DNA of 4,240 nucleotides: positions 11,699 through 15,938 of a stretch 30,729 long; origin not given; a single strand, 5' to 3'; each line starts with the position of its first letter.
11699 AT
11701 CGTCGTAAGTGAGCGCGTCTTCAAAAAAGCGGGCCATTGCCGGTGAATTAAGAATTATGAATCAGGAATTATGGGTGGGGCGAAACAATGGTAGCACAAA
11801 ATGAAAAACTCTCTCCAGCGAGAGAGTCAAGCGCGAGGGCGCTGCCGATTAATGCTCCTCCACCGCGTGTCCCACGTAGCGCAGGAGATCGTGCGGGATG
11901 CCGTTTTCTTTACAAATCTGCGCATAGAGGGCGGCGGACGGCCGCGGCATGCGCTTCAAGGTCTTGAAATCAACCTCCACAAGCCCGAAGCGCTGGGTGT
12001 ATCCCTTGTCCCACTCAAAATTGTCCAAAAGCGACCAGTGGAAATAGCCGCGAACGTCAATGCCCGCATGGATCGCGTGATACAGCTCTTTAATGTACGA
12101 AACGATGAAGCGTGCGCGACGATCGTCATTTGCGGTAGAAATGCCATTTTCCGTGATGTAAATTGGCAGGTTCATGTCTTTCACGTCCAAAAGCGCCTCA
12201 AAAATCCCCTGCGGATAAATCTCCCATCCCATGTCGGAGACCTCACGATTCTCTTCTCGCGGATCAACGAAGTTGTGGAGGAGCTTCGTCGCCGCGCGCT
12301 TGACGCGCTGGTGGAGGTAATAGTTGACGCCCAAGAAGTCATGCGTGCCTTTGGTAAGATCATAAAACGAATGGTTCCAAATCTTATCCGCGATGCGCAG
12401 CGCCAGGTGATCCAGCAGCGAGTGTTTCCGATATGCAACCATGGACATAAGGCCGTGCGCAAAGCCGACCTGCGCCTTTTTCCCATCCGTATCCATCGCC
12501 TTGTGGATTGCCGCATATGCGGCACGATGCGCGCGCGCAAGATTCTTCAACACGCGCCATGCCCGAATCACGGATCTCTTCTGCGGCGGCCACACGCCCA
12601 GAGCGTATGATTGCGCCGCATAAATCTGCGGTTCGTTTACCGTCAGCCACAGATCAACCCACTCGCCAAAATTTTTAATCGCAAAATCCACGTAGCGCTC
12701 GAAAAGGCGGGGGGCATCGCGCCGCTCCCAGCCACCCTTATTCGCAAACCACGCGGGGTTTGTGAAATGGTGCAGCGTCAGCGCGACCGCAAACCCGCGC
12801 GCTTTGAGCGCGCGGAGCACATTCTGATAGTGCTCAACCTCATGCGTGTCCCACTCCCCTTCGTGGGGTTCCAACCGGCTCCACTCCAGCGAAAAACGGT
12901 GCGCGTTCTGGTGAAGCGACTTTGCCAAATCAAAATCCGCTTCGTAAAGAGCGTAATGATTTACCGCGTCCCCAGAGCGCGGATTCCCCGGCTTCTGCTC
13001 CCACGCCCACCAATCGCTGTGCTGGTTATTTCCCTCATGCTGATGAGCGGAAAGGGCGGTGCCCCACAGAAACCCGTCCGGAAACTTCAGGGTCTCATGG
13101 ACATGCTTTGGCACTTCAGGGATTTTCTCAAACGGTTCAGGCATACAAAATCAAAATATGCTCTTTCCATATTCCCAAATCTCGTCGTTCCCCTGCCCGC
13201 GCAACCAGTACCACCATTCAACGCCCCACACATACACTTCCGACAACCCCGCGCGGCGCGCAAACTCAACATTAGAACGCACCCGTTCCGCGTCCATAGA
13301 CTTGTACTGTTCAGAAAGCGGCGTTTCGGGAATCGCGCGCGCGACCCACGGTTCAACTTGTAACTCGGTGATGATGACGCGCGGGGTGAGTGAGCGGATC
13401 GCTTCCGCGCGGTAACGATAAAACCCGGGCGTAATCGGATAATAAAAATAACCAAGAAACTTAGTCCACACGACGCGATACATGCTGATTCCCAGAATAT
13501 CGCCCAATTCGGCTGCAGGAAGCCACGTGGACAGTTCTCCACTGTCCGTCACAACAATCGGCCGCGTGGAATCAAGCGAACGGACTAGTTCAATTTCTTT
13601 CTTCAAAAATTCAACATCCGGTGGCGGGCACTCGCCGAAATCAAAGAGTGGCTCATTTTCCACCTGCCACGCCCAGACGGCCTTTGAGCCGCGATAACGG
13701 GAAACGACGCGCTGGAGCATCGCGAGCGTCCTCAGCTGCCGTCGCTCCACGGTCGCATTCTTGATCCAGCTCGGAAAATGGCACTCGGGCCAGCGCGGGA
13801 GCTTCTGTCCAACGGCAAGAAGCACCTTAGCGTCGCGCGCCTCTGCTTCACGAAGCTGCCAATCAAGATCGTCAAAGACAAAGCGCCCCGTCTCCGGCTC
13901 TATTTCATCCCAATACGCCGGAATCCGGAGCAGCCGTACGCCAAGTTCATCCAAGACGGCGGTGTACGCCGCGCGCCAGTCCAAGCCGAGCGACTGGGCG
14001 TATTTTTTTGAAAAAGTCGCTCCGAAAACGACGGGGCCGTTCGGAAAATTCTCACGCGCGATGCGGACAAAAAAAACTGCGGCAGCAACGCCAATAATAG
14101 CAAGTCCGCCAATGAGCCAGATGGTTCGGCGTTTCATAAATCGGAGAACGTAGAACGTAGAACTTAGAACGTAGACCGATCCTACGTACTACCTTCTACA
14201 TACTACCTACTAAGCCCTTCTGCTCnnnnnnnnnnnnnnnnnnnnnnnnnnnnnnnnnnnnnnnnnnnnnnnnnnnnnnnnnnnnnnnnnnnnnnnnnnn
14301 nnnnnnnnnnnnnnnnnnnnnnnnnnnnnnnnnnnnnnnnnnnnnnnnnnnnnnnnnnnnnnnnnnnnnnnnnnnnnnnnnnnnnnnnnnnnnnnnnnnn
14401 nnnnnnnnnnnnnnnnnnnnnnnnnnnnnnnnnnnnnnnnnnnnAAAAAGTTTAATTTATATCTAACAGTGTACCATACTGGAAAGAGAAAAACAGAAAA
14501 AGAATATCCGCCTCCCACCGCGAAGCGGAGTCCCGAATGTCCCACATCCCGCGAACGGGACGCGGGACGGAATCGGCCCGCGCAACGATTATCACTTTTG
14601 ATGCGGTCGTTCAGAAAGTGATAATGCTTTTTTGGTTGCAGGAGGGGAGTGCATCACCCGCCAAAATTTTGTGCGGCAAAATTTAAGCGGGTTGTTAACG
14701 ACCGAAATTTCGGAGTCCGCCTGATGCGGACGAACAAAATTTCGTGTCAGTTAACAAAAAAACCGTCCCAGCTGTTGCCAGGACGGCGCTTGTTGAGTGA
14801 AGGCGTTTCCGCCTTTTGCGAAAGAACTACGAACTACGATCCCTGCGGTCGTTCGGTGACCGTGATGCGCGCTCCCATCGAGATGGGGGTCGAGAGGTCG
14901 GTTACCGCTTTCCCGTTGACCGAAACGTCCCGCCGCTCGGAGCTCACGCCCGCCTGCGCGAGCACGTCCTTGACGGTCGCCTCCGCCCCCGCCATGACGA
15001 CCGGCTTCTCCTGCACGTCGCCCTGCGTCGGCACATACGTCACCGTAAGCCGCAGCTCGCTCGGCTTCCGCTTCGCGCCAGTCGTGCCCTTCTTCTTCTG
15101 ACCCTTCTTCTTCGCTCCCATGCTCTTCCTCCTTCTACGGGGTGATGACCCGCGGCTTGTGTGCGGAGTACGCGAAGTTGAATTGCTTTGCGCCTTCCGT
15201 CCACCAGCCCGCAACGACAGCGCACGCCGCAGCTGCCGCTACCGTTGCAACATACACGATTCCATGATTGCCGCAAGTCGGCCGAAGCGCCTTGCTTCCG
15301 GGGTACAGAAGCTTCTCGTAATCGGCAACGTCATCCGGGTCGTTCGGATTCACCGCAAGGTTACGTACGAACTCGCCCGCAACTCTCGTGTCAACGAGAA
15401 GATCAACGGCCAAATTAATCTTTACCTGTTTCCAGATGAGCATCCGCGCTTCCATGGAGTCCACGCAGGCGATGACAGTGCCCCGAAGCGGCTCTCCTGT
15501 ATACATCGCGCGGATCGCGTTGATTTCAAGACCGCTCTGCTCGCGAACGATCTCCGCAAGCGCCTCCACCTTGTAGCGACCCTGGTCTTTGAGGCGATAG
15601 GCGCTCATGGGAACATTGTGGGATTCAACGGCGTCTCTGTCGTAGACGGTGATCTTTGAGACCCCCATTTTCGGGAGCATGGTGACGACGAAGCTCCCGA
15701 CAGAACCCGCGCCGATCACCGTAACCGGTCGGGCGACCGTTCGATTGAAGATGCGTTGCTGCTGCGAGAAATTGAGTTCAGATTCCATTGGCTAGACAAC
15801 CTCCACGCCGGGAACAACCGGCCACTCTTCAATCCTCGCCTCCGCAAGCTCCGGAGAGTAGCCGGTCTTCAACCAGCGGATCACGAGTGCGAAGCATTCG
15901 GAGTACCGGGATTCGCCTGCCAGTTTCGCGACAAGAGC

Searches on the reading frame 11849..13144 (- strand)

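Call 41: search_protein_families(library=pfam, proteins=[window:11849-13144:-], max_evalue=0.00001)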
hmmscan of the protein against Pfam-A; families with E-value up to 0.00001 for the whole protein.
window:11849-13144:- (431 aa): 1 family
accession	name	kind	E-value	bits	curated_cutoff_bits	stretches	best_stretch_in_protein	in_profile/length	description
PF00232.24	Glyco_hydro_1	-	2.3e-80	270.7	22.6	2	20-262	4-251/453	Glycosyl hydrolase family 1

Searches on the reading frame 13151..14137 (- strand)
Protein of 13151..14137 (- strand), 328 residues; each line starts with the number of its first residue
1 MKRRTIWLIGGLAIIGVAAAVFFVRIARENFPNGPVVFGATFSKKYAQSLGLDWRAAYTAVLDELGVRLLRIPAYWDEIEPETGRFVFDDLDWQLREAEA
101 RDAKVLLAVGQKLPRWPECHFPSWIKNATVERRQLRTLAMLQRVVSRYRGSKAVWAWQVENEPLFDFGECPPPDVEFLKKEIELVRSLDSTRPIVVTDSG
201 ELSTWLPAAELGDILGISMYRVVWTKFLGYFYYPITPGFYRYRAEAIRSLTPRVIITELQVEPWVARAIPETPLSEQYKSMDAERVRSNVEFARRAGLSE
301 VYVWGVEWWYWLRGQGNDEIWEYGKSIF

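Call 41: search_protein_families(library=pfam, proteins=[window:13151-14137:-], max_evalue=0.00001)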
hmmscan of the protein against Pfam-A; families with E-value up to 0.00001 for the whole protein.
window:13151-14137:- (328 aa): 1 family
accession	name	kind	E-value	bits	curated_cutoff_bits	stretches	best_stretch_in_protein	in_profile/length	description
PF02449.21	Glyco_hydro_42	-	8.1e-08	32.4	21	0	61-126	18-85/376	Beta-galactosidase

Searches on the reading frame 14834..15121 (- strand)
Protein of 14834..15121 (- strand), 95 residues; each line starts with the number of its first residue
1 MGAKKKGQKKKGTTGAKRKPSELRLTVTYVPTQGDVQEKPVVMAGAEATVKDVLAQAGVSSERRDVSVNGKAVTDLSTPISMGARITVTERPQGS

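Call 65: search_solved_structures(query=A4, max_evalue=10, show_alignments=2)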
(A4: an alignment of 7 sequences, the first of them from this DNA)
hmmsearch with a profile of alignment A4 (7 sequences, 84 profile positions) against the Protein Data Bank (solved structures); distinct sequences matched with E-value up to 10: 24.
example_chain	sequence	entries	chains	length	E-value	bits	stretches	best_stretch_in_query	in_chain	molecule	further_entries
1rws_A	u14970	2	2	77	4.3e-06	30.1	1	8-73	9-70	hypothetical protein PF1061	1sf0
5lda_B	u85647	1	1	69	9.1e-06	29.1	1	11-73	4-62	SAMP2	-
2omj_A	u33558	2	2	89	0.0079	19.7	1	39-84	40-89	Rho guanine nucleotide exchange factor 12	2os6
4o5a_A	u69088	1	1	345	0.044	17.3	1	29-64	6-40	LacI family transcription regulator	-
7aqc_Y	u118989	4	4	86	0.11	16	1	51-79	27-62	Uncharacterized protein YabO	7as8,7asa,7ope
7r7m_A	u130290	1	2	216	0.13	15.7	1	36-62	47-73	Triosephosphate isomerase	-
8ahx_H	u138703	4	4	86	0.18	15.3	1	29-74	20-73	Protein RnfH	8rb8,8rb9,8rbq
7jil_i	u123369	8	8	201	0.5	13.9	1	48-74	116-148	30S ribosomal protein S4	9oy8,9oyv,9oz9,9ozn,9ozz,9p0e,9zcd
9rxo_A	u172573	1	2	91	0.55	13.7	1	26-71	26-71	Na(+)/H(+) exchange regulatory cofactor NHE-RF3,Solute carrier family 22 member 12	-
4q2p_A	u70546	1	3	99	0.69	13.4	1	26-72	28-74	Na(+)/H(+) exchange regulatory cofactor NHE-RF3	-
6emt_A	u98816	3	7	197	1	12.9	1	31-66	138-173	tRNA (guanine(9)-/adenine(9)-N1)-methyltransferase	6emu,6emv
8rvv_A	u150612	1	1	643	1.1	12.8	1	24-82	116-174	H(2):CoB-CoM heterodisulfide,ferredoxin reductase subunit A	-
4x9k_A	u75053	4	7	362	1.1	12.8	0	28-54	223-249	3-oxoacyl-[acyl-carrier-protein] synthase 3 protein 2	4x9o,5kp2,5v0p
4wzu_A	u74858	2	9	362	1.1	12.8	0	28-54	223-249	3-oxoacyl-[acyl-carrier-protein] synthase 3 protein 2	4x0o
8rvu_a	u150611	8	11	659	1.1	12.8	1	24-82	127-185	H(2):CoB-CoM heterodisulfide,ferredoxin reductase subunit A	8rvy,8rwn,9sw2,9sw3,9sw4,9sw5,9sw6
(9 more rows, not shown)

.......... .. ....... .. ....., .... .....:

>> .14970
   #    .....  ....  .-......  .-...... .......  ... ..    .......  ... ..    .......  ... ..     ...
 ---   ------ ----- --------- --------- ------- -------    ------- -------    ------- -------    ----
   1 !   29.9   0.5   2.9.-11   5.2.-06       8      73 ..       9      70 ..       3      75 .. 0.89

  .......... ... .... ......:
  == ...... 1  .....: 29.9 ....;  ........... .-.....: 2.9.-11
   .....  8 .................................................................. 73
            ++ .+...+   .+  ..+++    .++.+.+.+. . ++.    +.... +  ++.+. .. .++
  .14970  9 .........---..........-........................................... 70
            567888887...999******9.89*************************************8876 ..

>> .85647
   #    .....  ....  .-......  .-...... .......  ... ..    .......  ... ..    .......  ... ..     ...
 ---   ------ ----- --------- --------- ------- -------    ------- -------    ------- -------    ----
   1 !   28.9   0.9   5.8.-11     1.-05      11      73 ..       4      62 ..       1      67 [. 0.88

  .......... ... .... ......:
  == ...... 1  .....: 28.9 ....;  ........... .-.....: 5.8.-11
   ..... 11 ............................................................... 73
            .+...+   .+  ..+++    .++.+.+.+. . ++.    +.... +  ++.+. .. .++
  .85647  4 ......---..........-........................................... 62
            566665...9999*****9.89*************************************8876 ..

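Call 66: search_protein_families(library=pfam, alignment_id=A4, max_evalue=1)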
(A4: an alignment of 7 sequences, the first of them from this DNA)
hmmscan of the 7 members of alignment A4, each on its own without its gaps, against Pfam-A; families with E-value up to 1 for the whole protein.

A. member 1, seq(95 aa): 4 families
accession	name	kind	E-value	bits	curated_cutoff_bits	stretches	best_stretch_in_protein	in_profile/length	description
PF03990.20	DUF348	-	0.0051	17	24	1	41-61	10-30/41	G5-linked-Ubiquitin-like domain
PF02597.26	ThiS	-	0.0095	16.9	22.5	1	44-88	18-69/76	ThiS family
PF01479.30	S4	-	0.025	14.8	22.8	1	66-86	28-48/48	S4 domain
PF19407.5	DUF5979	-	0.045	14.8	25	1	60-92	34-66/104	Domain of unknown function (DUF5979)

B. families by the number of members that match (of 7 scanned): 15 families
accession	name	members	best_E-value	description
PF03990.20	DUF348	6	0.0014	G5-linked-Ubiquitin-like domain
PF14451.12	Ub-Mut7C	3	0.0037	Mut7-C ubiquitin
PF21965.2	SAMP2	2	4.4e-06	Small archaeal modifier protein 2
PF01479.30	S4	2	0.0022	S4 domain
PF03658.20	Ub-RnfH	2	0.04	RnfH family Ubiquitin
PF02597.26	ThiS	1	0.0095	ThiS family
PF24156.1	DUF7407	1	0.026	Domain of unknown function (DUF7407)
PF19407.5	DUF5979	1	0.045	Domain of unknown function (DUF5979)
PF03793.24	PASTA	1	0.06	PASTA domain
PF24315.1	DUF7489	1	0.1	Domain of unknown function (DUF7489)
PF19315.5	MC_hydratase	1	0.13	Mesaconyl-CoA hydratase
PF21558.3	Pept_S41_N_bact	1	0.15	Bacteroidetes, Peptidase, S41 family, N-terminal domain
PF10809.13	DUF2732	1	0.16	Protein of unknown function (DUF2732)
PF11874.13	DUF3394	1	0.25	Domain of unknown function (DUF3394)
PF13443.12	HTH_26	1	0.26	Cro/C1-type HTH DNA-binding domain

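Call 73: search_protein_families(library=phrogs, proteins=[window:14834-15121:-], max_evalue=0.01)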
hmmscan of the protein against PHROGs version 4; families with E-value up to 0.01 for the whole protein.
window:14834-15121:- (95 aa): 0 families

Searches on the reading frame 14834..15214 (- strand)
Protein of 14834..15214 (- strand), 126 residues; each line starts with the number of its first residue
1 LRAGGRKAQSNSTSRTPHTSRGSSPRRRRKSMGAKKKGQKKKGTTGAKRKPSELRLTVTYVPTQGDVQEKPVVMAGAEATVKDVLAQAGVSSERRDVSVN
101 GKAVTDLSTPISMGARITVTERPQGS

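Call 4: search_protein_families(library=pfam, proteins=[window:14834-15214:-], max_evalue=1)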
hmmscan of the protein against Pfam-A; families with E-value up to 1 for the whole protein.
window:14834-15214:- (126 aa): 4 families
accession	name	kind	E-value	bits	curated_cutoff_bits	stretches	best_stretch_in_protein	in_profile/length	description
PF03990.20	DUF348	-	0.0088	16.2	24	1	72-91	10-29/41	G5-linked-Ubiquitin-like domain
PF02597.26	ThiS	-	0.018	16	22.5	1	75-119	18-69/76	ThiS family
PF01479.30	S4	-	0.042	14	22.8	1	97-117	28-48/48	S4 domain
PF19407.5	DUF5979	-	0.11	13.6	25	0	92-124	35-67/104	Domain of unknown function (DUF5979)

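Call 5: search_protein_families(library=padloc, proteins=[window:14834-15214:-], max_evalue=1)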
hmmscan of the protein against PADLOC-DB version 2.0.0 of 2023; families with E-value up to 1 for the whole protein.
window:14834-15214:- (126 aa): 0 families

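Call 6: search_protein_families(library=ncbifam, proteins=[window:14834-15214:-], max_evalue=1)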
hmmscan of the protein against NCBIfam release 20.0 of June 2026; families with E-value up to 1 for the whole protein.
window:14834-15214:- (126 aa): 1 family
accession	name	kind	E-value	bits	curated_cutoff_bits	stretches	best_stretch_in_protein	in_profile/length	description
NF005028.0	PRK06437.1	equivalog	0.013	15.6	85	1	73-106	15-48/67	hypothetical protein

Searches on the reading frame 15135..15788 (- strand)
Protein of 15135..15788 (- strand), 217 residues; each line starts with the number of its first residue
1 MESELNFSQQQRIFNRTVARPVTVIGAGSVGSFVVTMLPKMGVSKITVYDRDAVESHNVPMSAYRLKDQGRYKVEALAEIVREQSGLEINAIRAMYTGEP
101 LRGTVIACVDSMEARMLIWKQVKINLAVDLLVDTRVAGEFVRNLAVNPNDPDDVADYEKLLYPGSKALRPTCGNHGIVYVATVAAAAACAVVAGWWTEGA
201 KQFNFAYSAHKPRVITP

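Call 4: search_protein_families(library=pfam, proteins=[window:15135-15788:-], max_evalue=1)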
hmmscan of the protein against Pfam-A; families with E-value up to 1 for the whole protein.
window:15135-15788:- (217 aa): 6 families
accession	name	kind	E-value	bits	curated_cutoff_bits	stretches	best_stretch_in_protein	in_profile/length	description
PF00899.27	ThiF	-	8.2e-18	64.8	28.1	1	21-190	22-195/238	ThiF family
PF01488.26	Shikimate_DH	-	0.00014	22.4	24.3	1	11-58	4-51/138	Shikimate / quinate 5-dehydrogenase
PF03435.24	Sacchrp_dh_NADP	-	0.00092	20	25.1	1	22-62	1-42/129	Saccharopine dehydrogenase NADP binding domain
PF02558.23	ApbA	-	0.0013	18.8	22.2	1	22-70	1-47/150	Ketopantoate reductase PanE/ApbA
PF02826.25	2-Hacid_dh_C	-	0.016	15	25.1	1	9-57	26-73/178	D-isomer specific 2-hydroxyacid dehydrogenase, NAD binding domain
PF01266.30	DAO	-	0.055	13.4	27.9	1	22-110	2-95/353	FAD dependent oxidoreductase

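Call 5: search_protein_families(library=padloc, proteins=[window:15135-15788:-], max_evalue=1)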
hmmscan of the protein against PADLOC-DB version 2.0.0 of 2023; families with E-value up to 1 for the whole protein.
window:15135-15788:- (217 aa): 32 families (the best 25 are shown)
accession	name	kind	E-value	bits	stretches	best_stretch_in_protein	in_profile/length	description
PDLC00830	E1-E2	-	9.5e-13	45.3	1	17-78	308-369/551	E1-E2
PDLC00848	E1-E2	-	1.3e-11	41.5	1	11-83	366-438/607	E1-E2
PDLC00829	E1-E2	-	2.2e-11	41.5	1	20-88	172-241/426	E1-E2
PDLC00844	E1-E2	-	4.6e-11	40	1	19-94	276-350/489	E1-E2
PDLC00832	E1-E2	-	8.3e-11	38.8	1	20-94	339-414/588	E1-E2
PDLC00836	E1-E2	-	1.4e-10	38.4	1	14-83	336-405/602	E1-E2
PDLC00856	E1-E2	-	3.6e-10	37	1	10-84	313-387/573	E1-E2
PDLC00852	E1-E2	-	1.1e-09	35.5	1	22-83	329-390/546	E1-E2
PDLC00855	E1-E2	-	1.7e-09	35.3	1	16-90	299-374/579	E1-E2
PDLC00837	E1-E2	-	4e-09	33.8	1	17-90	323-401/593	E1-E2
PDLC00850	E1-E2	-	5e-09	33.1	1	19-83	314-379/566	E1-E2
PDLC00827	E1-E2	-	9.6e-09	32.1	1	16-99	329-413/711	E1-E2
PDLC00839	E1-E2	-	1.7e-08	31.2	1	22-81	373-432/602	E1-E2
PDLC00831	E1-E2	-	2.2e-08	31.4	1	17-89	316-389/578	E1-E2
PDLC00828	E1-E2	-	2.7e-08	31.5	1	19-84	175-240/431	E1-E2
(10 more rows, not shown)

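Call 6: search_protein_families(library=ncbifam, proteins=[window:15135-15788:-], max_evalue=1)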
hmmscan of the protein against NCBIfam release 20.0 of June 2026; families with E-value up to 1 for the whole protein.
window:15135-15788:- (217 aa): 36 families (the best 25 are shown)
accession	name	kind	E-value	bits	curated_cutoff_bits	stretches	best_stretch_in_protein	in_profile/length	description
TIGR02356.1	adenyl_thiF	equivalog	3.2e-14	52.8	275.25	1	5-123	11-133/203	thiazole biosynthesis adenylyltransferase ThiF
NF006395.0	PRK08644.1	equivalog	4e-14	52.7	159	1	3-126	14-144/215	sulfur carrier protein ThiS adenylyltransferase ThiF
NF058523.1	6A-MBL_cap2_3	equivalog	2.8e-12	46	320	1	18-83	297-362/665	anti-phage 6A-MBL system cap2_3 protein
NF004111.0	PRK05600.1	equivalog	9.5e-11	41.4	437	1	8-118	34-148/371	ThiF family adenylyltransferase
TIGR02354.1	thiF_fam2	equivalog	3.1e-10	40.3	152.2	1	2-101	4-104/200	thiamine biosynthesis protein ThiF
TIGR03736.1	PRTRC_ThiF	hypoth_equivalog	3e-09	36.6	144.75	1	21-123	13-128/245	PRTRC system ThiF family protein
NF047750.1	SAMPActivE1UbaA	equivalog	3.8e-07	29.7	450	1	19-83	32-97/270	SAMP-activating enzyme E1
NF009123.0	PRK12475.1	subfamily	1.1e-06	28.2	510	1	19-118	24-133/338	MoeB/ThiF family adenylyltransferase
NF006077.0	PRK08223.1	equivalog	4.1e-06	26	266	1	10-84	23-94/296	hypothetical protein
NF011696.0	PRK15116.1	equivalog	3.5e-05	23.6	304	1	20-83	31-95/268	tRNA cyclic N6-threonylcarbamoyladenosine(37) synthase TcdA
NF004804.0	PRK06153.1-3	equivalog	3.6e-05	22.9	340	1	19-59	179-219/401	hypothetical protein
NF006444.0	PRK08762.1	equivalog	9.8e-05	21.1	449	1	18-118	146-254/387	molybdopterin-synthase adenylyltransferase MoeB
NF000744.0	PRK00045.1-3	equivalog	0.00011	21.2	429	1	18-61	184-227/447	glutamyl-tRNA reductase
NF004281.0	PRK05690.1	subfamily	0.00015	21.1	266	1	20-102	33-117/250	molybdopterin-synthase adenylyltransferase MoeB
NF001319.0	PRK00258.3-3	equivalog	0.00017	20.7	252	1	17-90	120-190/279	shikimate dehydrogenase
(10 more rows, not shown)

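Call 73: search_protein_families(library=phrogs, proteins=[window:15135-15788:-], max_evalue=0.01)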
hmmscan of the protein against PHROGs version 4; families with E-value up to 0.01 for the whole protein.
window:15135-15788:- (217 aa): 3 families
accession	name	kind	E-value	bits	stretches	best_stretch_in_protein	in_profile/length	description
phrog_15670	-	unknown function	1.3e-15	58.6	1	21-191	23-194/228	-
phrog_37075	-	unknown function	4.9e-06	27.1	1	22-101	25-106/256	-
phrog_19840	-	unknown function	1.2e-05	25.9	1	21-80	125-185/367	-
